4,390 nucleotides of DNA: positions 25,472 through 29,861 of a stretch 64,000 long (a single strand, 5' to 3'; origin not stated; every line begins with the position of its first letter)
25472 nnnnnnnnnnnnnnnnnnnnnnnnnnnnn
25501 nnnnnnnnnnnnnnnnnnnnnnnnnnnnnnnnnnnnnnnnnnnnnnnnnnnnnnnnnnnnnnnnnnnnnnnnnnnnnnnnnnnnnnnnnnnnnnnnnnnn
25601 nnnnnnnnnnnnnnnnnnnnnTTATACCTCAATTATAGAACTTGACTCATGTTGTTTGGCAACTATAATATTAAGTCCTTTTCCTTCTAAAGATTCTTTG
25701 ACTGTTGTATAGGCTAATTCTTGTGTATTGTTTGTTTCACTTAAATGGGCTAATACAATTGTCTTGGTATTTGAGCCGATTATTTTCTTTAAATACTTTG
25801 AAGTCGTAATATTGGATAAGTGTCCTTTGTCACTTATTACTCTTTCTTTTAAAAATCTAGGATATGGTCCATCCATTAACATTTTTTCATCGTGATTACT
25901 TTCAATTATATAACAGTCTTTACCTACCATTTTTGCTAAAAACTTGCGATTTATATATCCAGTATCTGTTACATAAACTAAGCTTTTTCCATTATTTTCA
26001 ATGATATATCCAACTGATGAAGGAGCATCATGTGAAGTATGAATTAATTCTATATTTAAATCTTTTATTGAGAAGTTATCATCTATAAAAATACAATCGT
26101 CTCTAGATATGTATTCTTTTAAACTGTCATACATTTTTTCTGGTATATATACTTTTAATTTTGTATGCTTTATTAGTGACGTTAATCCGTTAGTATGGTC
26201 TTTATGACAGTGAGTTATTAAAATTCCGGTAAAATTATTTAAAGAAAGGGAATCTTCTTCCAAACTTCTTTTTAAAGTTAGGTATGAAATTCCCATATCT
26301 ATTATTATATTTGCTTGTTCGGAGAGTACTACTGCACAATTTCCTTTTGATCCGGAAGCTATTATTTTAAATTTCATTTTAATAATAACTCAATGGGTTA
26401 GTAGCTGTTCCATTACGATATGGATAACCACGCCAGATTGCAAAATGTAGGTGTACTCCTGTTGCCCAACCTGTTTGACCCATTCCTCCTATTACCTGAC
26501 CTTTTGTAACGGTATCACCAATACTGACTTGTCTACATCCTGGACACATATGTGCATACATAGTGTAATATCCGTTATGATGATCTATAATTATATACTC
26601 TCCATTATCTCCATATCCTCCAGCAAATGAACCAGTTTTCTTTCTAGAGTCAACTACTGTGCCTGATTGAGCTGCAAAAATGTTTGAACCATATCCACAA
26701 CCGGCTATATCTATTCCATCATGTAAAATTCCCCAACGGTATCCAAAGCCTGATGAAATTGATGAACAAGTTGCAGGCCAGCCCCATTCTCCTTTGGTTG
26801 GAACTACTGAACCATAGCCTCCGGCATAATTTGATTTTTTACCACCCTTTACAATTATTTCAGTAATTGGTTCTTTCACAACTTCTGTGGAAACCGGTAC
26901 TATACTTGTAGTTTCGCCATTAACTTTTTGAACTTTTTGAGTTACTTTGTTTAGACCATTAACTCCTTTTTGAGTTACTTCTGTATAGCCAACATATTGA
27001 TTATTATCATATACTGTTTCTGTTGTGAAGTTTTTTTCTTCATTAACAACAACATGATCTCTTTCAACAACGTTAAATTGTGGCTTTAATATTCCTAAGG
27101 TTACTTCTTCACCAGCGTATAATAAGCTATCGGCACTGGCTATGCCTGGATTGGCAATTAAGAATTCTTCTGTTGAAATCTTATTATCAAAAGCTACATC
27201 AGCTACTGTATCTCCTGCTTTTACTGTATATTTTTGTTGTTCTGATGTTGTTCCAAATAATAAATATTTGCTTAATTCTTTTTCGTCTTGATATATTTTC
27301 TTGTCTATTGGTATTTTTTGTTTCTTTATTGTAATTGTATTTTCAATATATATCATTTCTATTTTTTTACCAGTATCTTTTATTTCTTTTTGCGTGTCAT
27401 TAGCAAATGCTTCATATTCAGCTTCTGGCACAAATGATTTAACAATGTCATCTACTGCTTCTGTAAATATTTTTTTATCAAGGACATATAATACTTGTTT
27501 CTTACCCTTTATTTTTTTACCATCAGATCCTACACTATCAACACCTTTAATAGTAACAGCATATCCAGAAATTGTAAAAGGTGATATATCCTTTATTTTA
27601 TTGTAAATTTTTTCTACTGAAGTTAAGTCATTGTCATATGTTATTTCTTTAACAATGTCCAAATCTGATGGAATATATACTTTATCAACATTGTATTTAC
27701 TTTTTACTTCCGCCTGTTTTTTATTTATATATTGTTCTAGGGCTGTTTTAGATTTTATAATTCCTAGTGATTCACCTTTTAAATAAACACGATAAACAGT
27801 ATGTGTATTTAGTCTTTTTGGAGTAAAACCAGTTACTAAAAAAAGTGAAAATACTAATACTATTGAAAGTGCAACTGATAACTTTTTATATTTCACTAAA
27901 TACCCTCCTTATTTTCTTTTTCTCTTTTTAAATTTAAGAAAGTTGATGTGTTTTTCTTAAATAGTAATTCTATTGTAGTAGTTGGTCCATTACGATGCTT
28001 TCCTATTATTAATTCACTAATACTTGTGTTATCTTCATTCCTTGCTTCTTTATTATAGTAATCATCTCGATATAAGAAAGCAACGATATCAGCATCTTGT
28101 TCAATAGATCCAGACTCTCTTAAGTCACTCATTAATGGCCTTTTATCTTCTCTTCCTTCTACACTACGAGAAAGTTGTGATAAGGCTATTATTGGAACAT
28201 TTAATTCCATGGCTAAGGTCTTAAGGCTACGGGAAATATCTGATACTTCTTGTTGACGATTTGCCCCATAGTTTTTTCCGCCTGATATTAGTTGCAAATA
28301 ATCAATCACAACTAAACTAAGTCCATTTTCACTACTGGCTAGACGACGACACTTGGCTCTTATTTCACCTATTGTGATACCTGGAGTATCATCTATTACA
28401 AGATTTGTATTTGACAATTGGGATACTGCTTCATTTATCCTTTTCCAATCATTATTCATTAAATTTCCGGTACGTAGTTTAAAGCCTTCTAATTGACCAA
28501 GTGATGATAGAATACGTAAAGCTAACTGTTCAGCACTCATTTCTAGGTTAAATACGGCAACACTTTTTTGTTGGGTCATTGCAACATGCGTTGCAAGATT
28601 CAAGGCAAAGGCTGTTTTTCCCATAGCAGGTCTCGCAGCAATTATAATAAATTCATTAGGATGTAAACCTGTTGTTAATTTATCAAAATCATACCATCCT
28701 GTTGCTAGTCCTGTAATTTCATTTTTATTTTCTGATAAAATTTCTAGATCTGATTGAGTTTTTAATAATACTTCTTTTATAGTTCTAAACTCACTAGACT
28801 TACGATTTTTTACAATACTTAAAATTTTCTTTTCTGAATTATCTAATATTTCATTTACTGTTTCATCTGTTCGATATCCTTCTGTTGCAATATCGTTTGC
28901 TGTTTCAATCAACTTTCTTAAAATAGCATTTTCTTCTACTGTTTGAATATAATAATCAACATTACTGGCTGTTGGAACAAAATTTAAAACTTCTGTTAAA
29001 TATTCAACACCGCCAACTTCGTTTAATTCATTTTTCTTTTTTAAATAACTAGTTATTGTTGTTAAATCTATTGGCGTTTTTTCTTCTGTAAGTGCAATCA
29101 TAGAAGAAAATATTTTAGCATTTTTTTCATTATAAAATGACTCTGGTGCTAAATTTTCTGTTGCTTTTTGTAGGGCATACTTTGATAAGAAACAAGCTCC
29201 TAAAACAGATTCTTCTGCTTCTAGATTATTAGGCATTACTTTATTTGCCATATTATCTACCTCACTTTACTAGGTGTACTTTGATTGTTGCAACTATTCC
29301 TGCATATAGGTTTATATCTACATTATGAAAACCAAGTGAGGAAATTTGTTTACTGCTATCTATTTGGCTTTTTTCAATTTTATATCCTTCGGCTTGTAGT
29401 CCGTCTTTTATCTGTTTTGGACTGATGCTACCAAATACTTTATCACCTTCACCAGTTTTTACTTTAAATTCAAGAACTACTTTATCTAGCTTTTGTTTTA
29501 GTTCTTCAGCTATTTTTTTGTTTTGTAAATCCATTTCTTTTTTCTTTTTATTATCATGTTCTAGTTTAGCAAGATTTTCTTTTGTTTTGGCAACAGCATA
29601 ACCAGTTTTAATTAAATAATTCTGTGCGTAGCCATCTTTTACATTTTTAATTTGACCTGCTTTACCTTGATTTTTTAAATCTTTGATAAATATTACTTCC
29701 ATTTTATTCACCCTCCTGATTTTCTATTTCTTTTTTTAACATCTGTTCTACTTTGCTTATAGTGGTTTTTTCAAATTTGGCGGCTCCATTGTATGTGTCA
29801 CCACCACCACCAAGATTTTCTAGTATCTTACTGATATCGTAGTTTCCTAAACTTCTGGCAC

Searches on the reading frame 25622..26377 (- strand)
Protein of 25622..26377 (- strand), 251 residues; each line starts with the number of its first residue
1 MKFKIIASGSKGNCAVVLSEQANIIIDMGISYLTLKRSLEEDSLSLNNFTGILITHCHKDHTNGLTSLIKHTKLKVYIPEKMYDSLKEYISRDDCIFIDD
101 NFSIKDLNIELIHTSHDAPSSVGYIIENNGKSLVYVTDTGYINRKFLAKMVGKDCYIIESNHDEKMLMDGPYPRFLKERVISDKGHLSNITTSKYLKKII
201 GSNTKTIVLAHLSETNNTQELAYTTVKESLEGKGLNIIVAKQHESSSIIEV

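Call 69: search_protein_families(library=pfam, proteins=[window:25622-26377:-], max_evalue=0.001)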
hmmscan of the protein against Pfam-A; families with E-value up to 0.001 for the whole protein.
window:25622-26377:- (251 aa): 3 families
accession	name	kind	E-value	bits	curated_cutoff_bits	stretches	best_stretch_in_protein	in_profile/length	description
PF12706.13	Lactamase_B_2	-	3.8e-20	72.8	27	1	23-199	2-190/200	Beta-lactamase superfamily domain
PF00753.33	Lactamase_B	-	2.5e-11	44.3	22.7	1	11-146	5-157/196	Metallo-beta-lactamase superfamily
PF23023.1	Anti-Pycsar_Apyc1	-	9e-05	22.5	50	1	12-78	20-83/250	Anti-Pycsar protein Apyc1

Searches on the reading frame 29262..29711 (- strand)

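Call 70: search_protein_families(library=pfam, proteins=[window:29262-29711:-], max_evalue=0.001)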
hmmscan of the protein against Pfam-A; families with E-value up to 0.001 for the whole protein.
window:29262-29711:- (149 aa): 2 families
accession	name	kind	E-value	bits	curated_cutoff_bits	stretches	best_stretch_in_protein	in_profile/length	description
PF03948.19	Ribosomal_L9_C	-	4.6e-22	78.7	23.2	1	68-148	3-85/86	Ribosomal protein L9, C-terminal domain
PF01281.25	Ribosomal_L9_N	-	7.7e-19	67.4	20.7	1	4-50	1-47/47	Ribosomal protein L9, N-terminal domain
